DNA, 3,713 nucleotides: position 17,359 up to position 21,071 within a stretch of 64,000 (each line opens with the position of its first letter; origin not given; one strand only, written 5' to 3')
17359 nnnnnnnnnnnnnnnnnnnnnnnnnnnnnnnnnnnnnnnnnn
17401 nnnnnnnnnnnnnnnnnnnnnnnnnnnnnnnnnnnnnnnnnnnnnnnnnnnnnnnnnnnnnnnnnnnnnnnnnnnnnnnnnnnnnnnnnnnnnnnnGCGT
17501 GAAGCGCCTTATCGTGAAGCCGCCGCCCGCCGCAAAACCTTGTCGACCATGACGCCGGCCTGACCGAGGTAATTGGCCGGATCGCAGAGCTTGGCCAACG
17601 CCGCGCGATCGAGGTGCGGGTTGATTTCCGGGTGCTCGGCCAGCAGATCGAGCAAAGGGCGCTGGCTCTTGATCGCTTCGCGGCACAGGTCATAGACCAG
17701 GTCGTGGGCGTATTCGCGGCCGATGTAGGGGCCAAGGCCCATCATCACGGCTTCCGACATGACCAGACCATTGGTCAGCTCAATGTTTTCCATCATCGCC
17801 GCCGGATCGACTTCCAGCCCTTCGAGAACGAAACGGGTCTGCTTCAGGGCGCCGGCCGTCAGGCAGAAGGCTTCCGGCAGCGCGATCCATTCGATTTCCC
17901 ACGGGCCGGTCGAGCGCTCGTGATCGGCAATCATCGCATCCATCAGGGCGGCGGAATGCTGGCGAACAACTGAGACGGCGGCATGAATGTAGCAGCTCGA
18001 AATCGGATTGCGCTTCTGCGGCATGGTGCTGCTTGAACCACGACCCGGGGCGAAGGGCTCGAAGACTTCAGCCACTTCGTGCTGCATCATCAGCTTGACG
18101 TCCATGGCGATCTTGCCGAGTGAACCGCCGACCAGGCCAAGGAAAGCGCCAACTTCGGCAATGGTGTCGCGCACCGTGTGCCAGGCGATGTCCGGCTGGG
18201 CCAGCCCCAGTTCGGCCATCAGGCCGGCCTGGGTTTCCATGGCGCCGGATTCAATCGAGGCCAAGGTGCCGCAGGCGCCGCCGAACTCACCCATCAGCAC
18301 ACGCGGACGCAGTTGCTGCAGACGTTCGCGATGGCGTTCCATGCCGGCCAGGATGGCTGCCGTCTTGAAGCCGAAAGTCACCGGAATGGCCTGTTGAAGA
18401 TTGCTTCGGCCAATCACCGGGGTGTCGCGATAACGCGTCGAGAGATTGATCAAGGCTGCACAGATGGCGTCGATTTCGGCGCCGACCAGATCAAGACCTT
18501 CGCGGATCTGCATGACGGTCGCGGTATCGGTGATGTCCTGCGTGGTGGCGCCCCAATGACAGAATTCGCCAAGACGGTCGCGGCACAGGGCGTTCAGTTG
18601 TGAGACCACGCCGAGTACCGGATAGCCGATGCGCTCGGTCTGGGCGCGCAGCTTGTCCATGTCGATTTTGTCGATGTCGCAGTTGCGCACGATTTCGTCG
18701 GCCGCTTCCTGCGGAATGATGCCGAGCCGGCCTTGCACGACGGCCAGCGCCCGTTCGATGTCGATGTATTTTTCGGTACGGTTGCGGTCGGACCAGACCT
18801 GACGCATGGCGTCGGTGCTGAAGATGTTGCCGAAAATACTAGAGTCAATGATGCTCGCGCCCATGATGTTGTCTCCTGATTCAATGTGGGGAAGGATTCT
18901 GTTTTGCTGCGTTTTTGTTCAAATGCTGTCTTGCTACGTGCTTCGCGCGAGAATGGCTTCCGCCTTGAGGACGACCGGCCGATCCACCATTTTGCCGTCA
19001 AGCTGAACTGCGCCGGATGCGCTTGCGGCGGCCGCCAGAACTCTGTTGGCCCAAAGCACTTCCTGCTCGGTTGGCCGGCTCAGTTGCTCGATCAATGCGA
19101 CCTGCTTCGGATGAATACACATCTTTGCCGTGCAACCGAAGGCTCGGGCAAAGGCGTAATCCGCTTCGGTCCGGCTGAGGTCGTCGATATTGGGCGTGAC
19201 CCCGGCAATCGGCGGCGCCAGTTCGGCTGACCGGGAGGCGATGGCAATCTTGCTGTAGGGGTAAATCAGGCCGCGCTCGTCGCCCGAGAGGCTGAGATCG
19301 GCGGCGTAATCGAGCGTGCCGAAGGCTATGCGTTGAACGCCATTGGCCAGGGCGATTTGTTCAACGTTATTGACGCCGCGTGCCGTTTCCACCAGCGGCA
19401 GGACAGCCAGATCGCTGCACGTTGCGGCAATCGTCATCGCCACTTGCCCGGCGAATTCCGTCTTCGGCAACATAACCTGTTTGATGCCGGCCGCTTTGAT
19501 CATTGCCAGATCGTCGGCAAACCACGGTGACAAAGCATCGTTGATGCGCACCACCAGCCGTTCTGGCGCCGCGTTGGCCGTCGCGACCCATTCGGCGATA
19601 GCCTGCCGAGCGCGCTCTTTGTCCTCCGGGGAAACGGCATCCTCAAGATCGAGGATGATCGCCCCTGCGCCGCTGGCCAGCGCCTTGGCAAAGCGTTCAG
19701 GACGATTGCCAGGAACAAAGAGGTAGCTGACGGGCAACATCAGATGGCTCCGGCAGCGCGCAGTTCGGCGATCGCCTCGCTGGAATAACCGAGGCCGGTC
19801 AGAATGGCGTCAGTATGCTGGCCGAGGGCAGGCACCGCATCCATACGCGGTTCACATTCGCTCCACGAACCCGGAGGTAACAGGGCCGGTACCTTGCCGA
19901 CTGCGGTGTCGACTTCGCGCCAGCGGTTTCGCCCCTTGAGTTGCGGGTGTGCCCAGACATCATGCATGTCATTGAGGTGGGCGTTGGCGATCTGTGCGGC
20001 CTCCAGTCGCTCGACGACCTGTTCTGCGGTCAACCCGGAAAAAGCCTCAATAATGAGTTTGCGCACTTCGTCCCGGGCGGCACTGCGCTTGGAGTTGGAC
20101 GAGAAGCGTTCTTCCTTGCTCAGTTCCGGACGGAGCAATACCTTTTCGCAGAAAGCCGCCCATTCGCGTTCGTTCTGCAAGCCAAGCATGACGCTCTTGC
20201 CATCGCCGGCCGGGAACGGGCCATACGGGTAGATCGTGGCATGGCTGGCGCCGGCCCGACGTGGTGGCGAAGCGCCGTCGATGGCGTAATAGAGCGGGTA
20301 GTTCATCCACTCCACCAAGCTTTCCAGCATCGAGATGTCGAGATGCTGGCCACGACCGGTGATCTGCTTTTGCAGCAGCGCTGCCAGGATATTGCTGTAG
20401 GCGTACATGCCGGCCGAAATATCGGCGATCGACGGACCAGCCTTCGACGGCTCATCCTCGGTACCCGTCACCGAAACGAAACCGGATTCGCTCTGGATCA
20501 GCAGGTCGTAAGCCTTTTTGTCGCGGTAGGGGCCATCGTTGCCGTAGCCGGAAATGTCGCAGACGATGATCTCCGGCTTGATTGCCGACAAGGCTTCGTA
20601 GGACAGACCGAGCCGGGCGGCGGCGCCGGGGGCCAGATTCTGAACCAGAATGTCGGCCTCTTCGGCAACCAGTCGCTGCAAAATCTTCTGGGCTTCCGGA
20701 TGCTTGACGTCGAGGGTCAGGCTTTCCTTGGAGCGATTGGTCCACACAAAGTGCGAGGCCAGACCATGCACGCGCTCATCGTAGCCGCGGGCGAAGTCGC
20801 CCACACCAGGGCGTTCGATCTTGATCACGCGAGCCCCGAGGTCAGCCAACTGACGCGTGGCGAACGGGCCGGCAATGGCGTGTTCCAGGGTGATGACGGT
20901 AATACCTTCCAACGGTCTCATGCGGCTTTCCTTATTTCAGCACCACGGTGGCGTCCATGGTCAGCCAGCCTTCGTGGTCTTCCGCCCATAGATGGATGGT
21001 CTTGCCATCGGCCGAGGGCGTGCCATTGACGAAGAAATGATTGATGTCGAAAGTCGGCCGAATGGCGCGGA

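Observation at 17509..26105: Candidate bacterial aconitate -> itaconate -> citramalyl-CoA catabolic operon (PrpF + Tad1-like lyase + Ict/Ich/Ccl + TRAP)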

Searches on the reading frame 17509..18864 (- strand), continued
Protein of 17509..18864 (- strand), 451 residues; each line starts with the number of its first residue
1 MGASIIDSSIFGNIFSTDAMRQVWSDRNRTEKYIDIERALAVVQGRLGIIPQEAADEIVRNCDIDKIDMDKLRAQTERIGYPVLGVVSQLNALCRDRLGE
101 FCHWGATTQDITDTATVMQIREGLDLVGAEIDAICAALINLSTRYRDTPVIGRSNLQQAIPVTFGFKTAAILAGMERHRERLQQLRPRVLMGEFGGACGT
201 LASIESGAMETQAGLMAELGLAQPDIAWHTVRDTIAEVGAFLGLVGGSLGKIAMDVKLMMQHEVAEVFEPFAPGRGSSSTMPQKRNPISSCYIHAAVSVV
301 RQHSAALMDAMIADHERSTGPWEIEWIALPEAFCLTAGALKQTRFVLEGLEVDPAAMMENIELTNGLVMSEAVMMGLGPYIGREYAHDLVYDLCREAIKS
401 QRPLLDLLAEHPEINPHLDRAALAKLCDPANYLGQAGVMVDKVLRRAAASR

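Call 82: get_annotated_region(hit=H10, flank=7000)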
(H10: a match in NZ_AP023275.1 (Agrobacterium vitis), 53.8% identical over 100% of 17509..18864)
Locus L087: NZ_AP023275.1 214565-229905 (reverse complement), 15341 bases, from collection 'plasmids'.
description: Agrobacterium vitis strain VAR06-30 plasmid pRvVAR0630b, complete sequence
organism: Agrobacterium vitis (NCBI taxid 373)
taxonomy: Bacteria; Pseudomonadota; Alphaproteobacteria; Hyphomicrobiales; Rhizobiaceae; Agrobacterium; Agrobacterium vitis
host: -; source: Vitis vinifera,grapevine; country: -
typing (MOB-suite, as given by PLSDB): conjugative; replicon rep_cluster_593; relaxase MOBQ; mating-pair formation MPF_T
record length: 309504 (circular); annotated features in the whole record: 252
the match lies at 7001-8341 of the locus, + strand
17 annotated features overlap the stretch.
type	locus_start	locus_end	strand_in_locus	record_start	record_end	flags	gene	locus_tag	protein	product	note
CDS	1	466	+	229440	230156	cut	-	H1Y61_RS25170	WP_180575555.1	IS6 family transposase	-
CDS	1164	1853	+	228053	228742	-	-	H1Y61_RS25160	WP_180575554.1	CHASE3 domain-containing protein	-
CDS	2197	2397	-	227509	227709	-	-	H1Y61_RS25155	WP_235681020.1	tautomerase family protein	GO:0006725 - cellular aromatic compound metabolic process [Evidence IEA]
CDS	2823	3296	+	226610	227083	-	-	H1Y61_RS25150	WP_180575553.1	Hsp20 family protein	-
CDS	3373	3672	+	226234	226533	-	-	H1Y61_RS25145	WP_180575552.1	DUF982 domain-containing protein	-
CDS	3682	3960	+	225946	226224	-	-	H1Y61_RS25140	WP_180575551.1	hypothetical protein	-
CDS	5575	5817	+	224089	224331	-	-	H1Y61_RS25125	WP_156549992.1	type II toxin-antitoxin system ParD family antitoxin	GO:0051983 - regulation of chromosome segregation [Evidence IEA]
CDS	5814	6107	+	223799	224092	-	-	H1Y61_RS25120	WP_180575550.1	type II toxin-antitoxin system RelE/ParE family toxin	GO:0030541 - plasmid partitioning [Evidence IEA]; GO:0051290 - protein heterotetramerization [Evidence IEA]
CDS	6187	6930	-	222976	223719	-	-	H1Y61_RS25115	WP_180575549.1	GntR family transcriptional regulator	-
CDS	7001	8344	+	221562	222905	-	pcaB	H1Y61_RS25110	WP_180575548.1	3-carboxy-cis,cis-muconate cycloisomerase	-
CDS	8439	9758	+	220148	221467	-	-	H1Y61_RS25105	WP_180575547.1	cation:dicarboxylase symporter family transporter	-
CDS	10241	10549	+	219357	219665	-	-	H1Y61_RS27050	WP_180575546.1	hypothetical protein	-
CDS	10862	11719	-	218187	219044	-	-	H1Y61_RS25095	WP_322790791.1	LysR family transcriptional regulator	-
CDS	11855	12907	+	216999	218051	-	-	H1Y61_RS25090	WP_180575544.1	aldo/keto reductase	-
CDS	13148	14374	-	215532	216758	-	-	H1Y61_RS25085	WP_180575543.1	AAA family ATPase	-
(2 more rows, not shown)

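Call 83: get_annotated_region(hit=H17, flank=7000)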
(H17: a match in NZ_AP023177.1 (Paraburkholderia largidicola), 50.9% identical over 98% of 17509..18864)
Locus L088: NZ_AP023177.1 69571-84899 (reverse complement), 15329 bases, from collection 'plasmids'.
description: Paraburkholderia sp. PGU16 plasmid PPGU16_p2, complete sequence
organism: Paraburkholderia largidicola (NCBI taxid 2735433)
taxonomy: Bacteria; Pseudomonadota; Betaproteobacteria; Burkholderiales; Burkholderiaceae; Paraburkholderia; Paraburkholderia largidicola
host: -; source: Physopelta gutta; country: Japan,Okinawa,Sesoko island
typing (MOB-suite, as given by PLSDB): non-mobilizable; mating-pair formation MPF_T
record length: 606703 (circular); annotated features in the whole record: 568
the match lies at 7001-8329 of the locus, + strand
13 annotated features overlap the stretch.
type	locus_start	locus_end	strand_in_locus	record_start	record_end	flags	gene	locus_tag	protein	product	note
CDS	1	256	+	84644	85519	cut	-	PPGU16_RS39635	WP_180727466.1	tyrosine-type recombinase/integrase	GO:0015074 - DNA integration [Evidence IEA]; GO:0006310 - DNA recombination [Evidence IEA]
CDS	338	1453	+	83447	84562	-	-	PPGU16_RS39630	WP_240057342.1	IS91 family transposase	-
CDS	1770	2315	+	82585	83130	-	-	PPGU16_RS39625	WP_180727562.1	hypothetical protein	-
CDS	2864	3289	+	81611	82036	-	-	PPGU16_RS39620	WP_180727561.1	RidA family protein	-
CDS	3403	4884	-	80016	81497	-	-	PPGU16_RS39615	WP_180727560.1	MFS transporter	-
CDS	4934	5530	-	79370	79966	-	-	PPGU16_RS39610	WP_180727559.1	TetR family transcriptional regulator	-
CDS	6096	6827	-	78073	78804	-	-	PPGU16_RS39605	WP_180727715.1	GntR family transcriptional regulator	-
CDS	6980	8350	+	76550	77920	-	-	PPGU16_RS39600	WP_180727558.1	adenylosuccinate lyase family protein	-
CDS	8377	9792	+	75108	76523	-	-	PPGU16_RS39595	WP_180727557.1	cation:dicarboxylase symporter family transporter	-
CDS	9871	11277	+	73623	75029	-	-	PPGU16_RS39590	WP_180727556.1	class II fumarate hydratase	GO:0006106 - fumarate metabolic process [Evidence IEA]; GO:0006108 - malate metabolic process [Evidence IEA]; ...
CDS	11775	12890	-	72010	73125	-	-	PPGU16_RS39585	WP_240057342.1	IS91 family transposase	-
CDS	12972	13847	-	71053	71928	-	-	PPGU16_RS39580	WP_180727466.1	tyrosine-type recombinase/integrase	GO:0015074 - DNA integration [Evidence IEA]; GO:0006310 - DNA recombination [Evidence IEA]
CDS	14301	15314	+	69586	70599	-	-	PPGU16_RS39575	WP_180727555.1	IS110 family transposase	-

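Call 84: get_annotated_region(hit=H7, flank=8000)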
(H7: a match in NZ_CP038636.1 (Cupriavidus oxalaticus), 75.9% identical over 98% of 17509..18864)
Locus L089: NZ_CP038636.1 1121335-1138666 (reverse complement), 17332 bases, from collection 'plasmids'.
description: Cupriavidus oxalaticus strain X32 plasmid unnamed1, complete sequence
organism: Cupriavidus oxalaticus (NCBI taxid 96344)
taxonomy: Bacteria; Pseudomonadota; Betaproteobacteria; Burkholderiales; Burkholderiaceae; Cupriavidus; Cupriavidus oxalaticus
host: -; source: whole organism,sewage sludge; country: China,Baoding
typing (MOB-suite, as given by PLSDB): mobilizable; relaxase MOBP,MOBP
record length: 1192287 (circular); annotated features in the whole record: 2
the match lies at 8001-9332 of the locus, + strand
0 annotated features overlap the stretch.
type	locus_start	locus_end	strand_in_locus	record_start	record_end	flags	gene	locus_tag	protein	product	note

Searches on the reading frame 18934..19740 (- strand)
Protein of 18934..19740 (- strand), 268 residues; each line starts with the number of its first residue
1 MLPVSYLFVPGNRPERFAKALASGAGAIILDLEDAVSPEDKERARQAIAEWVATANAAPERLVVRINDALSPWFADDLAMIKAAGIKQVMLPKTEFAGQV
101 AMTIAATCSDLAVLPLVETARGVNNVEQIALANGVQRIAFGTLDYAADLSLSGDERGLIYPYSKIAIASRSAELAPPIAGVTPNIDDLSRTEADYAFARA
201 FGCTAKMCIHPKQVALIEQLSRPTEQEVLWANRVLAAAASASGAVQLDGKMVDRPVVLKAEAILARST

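Call 3: search_protein_families(library=ncbifam, proteins=[window:18934-19740:-], max_evalue=0.00001)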
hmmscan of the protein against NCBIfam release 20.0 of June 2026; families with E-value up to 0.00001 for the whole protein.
window:18934-19740:- (268 aa): 3 families
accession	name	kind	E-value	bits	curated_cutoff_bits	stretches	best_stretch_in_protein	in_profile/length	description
NF038242.1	RipC_Ccl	equivalog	1.7e-43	149.1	375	1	5-266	3-267/268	itaconate degradation C-C-lyase RipC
TIGR01588.1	citE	equivalog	1.6e-41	142.2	443.4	1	5-265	5-281/288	citrate (pro-3S)-lyase subunit beta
NF041626.1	malyCoAlyase_Halo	equivalog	6.8e-08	31.8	500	0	110-254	140-300/340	L-malyl-CoA/beta-methylmalyl-CoA lyase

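Call 4: search_protein_families(library=pfam, proteins=[window:18934-19740:-], max_evalue=0.00001)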
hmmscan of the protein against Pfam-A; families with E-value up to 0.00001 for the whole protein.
window:18934-19740:- (268 aa): 2 families
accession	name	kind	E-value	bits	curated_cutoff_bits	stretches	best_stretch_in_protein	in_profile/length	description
PF03328.21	HpcH_HpaI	-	3.2e-35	121.9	25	1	6-211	3-221/221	HpcH/HpaI aldolase/citrate lyase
PF15617.12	C-C_Bond_Lyase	-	2.8e-12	46.9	28.4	1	199-267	246-315/320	C-C_Bond_Lyase of the TIM-Barrel fold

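Call 23: search_solved_structures(query=window:18934-19740:-, max_evalue=0.00001)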
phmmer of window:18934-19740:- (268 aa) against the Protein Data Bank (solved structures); distinct sequences matched with E-value up to 0.00001: 15.
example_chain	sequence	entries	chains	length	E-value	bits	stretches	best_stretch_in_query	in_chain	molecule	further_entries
8khl_A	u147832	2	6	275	1.9e-50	175.4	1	5-266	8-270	Probable acyl-CoA lyase beta chain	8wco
9nzb_A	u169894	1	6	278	1.9e-50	175.3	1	5-266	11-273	Acyl-CoA lyase beta chain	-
6aq4_A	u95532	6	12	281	1.7e-33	119.9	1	5-267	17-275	Citrate lyase subunit beta-like protein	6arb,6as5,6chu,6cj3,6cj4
1z6k_A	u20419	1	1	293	1.9e-33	119.6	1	5-267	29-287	Citrate Lyase beta subunit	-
1sgj_A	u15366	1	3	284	1.8e-32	116.5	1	5-266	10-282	citrate lyase, beta subunit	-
3qll_A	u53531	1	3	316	1e-31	114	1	5-267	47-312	Citrate lyase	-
1u5h_A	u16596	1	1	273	1.2e-28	103.9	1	5-267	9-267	citE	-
1u5v_A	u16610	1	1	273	1.6e-28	103.6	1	5-267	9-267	citE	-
4l9y_A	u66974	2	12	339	4.8e-25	92.2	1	6-151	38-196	Malyl-CoA lyase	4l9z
5ugr_A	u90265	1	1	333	1.3e-24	90.8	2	5-150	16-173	Malyl-CoA lyase/beta-methylmalyl-CoA lyase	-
4l7z_A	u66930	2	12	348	1.1e-19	74.6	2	25-162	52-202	HpcH/HpaI aldolase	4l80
6kin_A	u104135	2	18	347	1.1e-17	68.1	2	183-263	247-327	HpcH/HpaI aldolase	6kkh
5vxc_A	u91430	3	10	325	5.5e-17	65.8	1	6-262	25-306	Citrate lyase subunit beta-like protein, mitochondrial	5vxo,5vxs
3r4i_A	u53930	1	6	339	1.1e-08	38.6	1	28-242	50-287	Citrate Lyase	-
3qqw_A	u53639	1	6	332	2.1e-07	34.4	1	29-256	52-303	Putative citrate lyase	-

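Call 47: search_solved_structures(query=window:18934-19740:-, max_evalue=1e-40, show_alignments=1)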
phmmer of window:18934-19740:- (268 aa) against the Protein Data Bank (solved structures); distinct sequences matched with E-value up to 1e-40: 2.
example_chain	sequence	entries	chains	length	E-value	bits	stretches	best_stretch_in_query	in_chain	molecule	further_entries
8khl_A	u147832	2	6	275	1.9e-50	175.4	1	5-266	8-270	Probable acyl-CoA lyase beta chain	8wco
9nzb_A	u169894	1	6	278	1.9e-50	175.3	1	5-266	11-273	Acyl-CoA lyase beta chain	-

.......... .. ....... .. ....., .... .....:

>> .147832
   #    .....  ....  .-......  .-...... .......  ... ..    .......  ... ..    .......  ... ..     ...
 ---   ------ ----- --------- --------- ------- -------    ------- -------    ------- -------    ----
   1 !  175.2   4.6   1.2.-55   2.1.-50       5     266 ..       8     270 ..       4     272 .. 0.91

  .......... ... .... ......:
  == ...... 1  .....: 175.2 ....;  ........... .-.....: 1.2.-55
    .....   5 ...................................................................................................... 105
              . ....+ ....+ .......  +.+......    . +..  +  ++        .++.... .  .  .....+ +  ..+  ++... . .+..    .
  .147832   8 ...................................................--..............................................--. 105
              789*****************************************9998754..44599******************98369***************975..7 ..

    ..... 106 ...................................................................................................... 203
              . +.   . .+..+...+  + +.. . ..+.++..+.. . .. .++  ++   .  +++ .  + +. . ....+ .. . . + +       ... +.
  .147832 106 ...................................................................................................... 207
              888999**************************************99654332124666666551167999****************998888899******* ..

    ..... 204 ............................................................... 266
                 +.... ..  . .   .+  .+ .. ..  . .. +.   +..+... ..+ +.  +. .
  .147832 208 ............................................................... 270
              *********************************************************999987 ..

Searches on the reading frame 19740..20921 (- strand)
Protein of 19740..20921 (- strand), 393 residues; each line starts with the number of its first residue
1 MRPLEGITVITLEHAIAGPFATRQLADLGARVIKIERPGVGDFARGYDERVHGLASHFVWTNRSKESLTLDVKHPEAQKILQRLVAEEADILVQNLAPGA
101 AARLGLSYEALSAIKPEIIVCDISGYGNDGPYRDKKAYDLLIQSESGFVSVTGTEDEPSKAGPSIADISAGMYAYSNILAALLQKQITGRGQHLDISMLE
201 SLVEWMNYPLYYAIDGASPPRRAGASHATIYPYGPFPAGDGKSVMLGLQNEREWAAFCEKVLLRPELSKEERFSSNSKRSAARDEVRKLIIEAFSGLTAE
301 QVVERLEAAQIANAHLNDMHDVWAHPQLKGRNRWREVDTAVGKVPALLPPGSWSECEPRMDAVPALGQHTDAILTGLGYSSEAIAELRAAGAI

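Call 3: search_protein_families(library=ncbifam, proteins=[window:19740-20921:-], max_evalue=0.00001)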
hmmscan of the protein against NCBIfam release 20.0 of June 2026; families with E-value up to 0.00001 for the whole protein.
window:19740-20921:- (393 aa): 7 families
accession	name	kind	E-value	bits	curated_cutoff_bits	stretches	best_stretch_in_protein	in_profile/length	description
NF052585.1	SucGlutTfsCaiB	equivalog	1.5e-76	257.5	750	1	2-377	6-388/394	succinate--glutarate CoA-transferase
NF003809.0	PRK05398.1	subfamily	2.7e-66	223.9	442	2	2-203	3-205/416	formyl-CoA transferase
NF008511.0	PRK11430.1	equivalog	2.5e-64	217.8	522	1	3-334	9-338/381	CoA:oxalate CoA-transferase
TIGR03253.1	oxalate_frc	equivalog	2e-61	208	504.2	2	2-203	2-204/416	formyl-CoA transferase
NF041294.1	Scnl_mescCoAtase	equivalog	3.6e-60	204.1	700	1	1-339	1-342/381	succinyl-CoA:mesaconate CoA-transferase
NF002914.1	PRK03525.1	equivalog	2.4e-42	145.3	413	1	3-392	9-396/400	L-carnitine CoA-transferase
TIGR04253.1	mesacon_CoA_iso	equivalog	4.7e-17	62.1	725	1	4-387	3-394/403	2-methylfumaryl-CoA isomerase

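Call 4: search_protein_families(library=pfam, proteins=[window:19740-20921:-], max_evalue=0.00001)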
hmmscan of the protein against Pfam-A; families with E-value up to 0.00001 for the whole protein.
window:19740-20921:- (393 aa): 1 family
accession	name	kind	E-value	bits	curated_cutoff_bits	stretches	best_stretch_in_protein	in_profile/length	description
PF02515.22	CoA_transf_3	-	7.9e-108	361.3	23.3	1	4-370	1-366/366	CoA-transferase family III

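Call 24: search_solved_structures(query=window:19740-20921:-, max_evalue=1e-20)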
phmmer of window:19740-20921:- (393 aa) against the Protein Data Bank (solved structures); distinct sequences matched with E-value up to 1e-20: 26.
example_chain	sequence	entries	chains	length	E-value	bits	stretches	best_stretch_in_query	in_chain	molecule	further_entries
9br7_A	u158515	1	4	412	3e-71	243.9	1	2-393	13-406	Succinate--hydroxymethylglutarate CoA-transferase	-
9br6_A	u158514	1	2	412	2.1e-70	241.2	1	2-393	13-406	Succinate--hydroxymethylglutarate CoA-transferase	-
10uh_A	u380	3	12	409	4.4e-67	230.2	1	3-393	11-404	Formyl-coenzyme a transferase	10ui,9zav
4ed9_A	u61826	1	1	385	5.7e-60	206.8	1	3-374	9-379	CAIB/BAIF family protein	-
4hl6_A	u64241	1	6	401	2.1e-56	195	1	3-336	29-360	Uncharacterized protein YfdE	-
1pqy_A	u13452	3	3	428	1.6e-43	152.7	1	2-203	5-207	Hypothetical protein yfdW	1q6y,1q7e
1pt5_A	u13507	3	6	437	1.7e-43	152.6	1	2-203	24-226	Hypothetical protein yfdW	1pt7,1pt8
1p5h_A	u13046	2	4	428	2.9e-41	145.2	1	2-204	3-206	Formyl-coenzyme A transferase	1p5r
2vjo_A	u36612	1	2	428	4e-41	144.8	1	2-204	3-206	FORMYL-COENZYME A TRANSFERASE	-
2vjp_A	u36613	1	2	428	5.7e-41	144.3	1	2-204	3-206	FORMYL-COENZYME A TRANSFERASE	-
2vjn_A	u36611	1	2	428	7.6e-41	143.9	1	2-204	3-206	FORMYL-COENZYME A TRANSFERASE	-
2vjk_A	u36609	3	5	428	7.6e-41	143.9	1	2-204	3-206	FORMYL-COENZYME A TRANSFERASE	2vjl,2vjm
1t4c_A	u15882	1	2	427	7.8e-41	143.8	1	2-204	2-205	Formyl-CoA:oxalate CoA-transferase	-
2vjq_A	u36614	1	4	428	1.7e-40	142.7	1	2-204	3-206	FORMYL-COENZYME A TRANSFERASE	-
1vgr_A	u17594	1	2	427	2.8e-40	142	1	2-204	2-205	Formyl-coenzyme A transferase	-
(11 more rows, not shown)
